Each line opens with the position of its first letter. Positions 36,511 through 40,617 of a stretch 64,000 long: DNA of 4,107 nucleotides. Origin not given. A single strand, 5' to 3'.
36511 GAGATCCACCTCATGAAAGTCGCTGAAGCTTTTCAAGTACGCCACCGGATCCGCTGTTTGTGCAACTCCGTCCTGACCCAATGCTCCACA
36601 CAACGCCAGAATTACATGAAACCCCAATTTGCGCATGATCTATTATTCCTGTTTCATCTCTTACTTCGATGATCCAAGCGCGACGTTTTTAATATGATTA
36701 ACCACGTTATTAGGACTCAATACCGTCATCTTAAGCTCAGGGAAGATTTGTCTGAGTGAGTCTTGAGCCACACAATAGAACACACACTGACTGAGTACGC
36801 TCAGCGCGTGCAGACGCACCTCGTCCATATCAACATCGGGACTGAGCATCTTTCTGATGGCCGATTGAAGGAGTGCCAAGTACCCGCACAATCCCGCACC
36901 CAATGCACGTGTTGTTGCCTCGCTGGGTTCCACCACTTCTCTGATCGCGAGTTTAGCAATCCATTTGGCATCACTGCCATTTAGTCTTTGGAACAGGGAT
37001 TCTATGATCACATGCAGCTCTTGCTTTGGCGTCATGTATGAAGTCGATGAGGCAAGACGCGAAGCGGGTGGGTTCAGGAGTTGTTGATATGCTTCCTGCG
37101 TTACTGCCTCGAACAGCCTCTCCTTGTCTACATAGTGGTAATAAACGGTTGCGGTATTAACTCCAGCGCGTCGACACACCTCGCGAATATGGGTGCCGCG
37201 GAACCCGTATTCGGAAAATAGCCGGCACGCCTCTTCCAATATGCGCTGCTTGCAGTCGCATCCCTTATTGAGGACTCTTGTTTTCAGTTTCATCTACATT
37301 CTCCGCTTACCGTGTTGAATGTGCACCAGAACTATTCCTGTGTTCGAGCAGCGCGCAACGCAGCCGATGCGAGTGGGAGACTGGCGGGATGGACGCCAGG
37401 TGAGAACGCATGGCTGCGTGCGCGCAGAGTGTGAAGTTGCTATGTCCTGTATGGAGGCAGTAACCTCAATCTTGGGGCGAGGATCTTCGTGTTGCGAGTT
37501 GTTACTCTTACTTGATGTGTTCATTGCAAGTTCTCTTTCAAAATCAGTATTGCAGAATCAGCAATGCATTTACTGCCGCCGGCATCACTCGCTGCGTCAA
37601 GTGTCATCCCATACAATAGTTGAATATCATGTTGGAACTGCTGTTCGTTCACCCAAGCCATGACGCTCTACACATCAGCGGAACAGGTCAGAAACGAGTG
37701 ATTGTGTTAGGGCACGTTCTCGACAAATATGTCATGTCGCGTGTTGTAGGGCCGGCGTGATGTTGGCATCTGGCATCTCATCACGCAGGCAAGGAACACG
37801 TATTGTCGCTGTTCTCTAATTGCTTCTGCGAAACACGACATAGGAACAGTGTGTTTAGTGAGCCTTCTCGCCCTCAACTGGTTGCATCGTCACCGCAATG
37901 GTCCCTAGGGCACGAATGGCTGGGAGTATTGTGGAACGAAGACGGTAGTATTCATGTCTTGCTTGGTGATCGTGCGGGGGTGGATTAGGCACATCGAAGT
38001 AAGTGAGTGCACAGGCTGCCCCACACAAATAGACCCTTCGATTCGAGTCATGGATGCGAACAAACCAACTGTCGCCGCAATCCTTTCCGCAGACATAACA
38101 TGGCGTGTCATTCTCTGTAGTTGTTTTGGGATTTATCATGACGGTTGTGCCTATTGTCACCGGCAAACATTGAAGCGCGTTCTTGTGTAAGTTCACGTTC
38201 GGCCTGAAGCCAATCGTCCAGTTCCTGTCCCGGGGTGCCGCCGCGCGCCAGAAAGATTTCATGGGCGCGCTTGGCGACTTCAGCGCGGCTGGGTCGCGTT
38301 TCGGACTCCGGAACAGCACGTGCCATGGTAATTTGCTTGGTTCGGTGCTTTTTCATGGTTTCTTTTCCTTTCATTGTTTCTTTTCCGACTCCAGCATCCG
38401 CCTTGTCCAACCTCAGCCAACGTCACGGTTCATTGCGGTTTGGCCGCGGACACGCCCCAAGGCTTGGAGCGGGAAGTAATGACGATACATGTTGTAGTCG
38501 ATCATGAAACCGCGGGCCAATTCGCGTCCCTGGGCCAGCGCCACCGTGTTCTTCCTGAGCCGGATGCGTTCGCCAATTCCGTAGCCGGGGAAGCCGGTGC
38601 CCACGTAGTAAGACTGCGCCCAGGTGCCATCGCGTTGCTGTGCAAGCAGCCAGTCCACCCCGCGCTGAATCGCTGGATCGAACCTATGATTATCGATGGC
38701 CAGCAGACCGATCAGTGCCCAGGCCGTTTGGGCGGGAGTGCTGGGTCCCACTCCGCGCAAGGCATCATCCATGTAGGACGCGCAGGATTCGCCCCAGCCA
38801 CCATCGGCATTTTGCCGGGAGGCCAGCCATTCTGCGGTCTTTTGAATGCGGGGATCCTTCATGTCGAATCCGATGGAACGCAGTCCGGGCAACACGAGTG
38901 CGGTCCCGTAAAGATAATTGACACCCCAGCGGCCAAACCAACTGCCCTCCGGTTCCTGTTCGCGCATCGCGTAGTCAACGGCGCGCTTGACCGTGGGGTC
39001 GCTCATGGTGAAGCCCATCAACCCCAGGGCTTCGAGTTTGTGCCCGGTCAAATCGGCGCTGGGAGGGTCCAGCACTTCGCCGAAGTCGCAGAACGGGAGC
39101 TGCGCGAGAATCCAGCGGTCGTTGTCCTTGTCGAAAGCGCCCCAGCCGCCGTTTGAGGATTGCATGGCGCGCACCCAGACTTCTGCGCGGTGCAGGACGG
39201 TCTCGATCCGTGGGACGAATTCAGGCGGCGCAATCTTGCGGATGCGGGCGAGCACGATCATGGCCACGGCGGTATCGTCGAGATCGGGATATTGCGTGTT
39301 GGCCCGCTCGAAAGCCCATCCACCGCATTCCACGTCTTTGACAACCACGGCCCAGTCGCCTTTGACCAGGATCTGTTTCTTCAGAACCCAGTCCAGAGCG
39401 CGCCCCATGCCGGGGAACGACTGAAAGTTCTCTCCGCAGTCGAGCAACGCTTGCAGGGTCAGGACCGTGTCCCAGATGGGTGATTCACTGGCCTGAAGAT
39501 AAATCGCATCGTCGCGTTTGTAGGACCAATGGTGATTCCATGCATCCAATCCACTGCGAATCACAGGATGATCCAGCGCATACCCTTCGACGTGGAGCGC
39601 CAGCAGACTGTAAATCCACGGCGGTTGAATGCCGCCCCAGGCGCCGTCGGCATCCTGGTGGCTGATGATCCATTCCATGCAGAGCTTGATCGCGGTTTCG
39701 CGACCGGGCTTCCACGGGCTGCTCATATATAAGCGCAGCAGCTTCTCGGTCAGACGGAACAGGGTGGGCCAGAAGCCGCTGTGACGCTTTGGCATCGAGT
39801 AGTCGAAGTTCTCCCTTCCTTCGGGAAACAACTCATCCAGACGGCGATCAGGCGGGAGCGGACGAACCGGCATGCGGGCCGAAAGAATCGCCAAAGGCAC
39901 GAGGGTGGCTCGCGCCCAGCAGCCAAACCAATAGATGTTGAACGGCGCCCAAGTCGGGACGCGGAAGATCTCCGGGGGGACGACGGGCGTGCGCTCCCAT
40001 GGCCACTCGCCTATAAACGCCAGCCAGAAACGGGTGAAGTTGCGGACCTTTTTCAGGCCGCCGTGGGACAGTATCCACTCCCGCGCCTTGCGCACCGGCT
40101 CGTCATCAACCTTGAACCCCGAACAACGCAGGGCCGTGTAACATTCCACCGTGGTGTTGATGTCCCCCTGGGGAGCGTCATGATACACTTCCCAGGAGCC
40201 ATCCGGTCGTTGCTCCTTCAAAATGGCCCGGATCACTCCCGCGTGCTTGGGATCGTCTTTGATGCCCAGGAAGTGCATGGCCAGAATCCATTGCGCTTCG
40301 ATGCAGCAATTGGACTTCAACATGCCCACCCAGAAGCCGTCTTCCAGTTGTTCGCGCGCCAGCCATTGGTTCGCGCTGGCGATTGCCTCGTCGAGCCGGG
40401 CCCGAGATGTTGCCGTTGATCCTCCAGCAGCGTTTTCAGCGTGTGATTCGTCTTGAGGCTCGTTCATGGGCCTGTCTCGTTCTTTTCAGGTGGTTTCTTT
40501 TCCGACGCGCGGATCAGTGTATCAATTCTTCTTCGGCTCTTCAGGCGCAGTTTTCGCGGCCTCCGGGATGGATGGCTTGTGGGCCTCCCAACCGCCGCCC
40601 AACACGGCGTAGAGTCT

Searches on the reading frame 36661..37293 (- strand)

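Call 24: search_protein_families(library=pfam, proteins=[window:36661-37293:-], max_evalue=0.01)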
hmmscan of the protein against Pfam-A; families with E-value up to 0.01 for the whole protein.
window:36661-37293:- (210 aa): 2 families
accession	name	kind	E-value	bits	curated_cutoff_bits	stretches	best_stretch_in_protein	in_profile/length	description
PF00440.29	TetR_N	-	1.8e-15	56.9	24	1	18-64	1-47/47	Bacterial regulatory proteins, tetR family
PF09209.16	CecR_C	-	4.5e-15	56.2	24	1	89-191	1-104/125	HTH-type transcriptional dual regulator CecR, C-terminal domain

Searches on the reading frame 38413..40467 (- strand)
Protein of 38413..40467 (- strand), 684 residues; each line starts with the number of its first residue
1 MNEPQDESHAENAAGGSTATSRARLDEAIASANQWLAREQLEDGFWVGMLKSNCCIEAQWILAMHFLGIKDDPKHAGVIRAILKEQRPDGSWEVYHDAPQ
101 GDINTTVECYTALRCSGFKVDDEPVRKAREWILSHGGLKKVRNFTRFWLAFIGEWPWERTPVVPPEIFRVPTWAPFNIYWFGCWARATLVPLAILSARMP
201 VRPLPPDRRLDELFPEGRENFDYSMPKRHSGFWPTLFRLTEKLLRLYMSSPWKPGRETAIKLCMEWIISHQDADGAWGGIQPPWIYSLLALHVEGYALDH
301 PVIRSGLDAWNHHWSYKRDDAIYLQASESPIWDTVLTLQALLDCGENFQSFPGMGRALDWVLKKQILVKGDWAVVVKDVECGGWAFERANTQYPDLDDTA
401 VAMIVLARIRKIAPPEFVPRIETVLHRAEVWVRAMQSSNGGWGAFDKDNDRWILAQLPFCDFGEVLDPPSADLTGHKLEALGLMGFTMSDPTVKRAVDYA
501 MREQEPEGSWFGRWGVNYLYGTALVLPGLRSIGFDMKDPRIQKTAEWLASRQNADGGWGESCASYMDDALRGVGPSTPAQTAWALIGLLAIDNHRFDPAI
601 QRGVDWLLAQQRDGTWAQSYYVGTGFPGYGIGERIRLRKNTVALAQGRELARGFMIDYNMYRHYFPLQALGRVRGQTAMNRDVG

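Call 24: search_protein_families(library=pfam, proteins=[window:38413-40467:-], max_evalue=0.01)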
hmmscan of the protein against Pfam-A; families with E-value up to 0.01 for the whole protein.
window:38413-40467:- (684 aa): 5 families
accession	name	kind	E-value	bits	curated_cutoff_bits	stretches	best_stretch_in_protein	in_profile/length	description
PF13243.12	SQHop_cyclase_C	-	3.6e-124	414.4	26.1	2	329-628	2-296/319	Squalene-hopene cyclase C-terminal domain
PF13249.12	SQHop_cyclase_N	-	8.8e-114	380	26.2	2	29-312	1-284/291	Squalene-hopene cyclase N-terminal domain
PF07678.20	TED_complement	-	7e-07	29.1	22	1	536-612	111-191/312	A-macroglobulin TED domain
PF00432.27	Prenyltrans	-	4.9e-05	23.3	26.5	0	431-613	58-211/304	Prenyltransferase alpha-alpha toroid domain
PF22562.2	UBA_7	-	0.0022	18.3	27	0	260-273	30-43/48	UBA-like domain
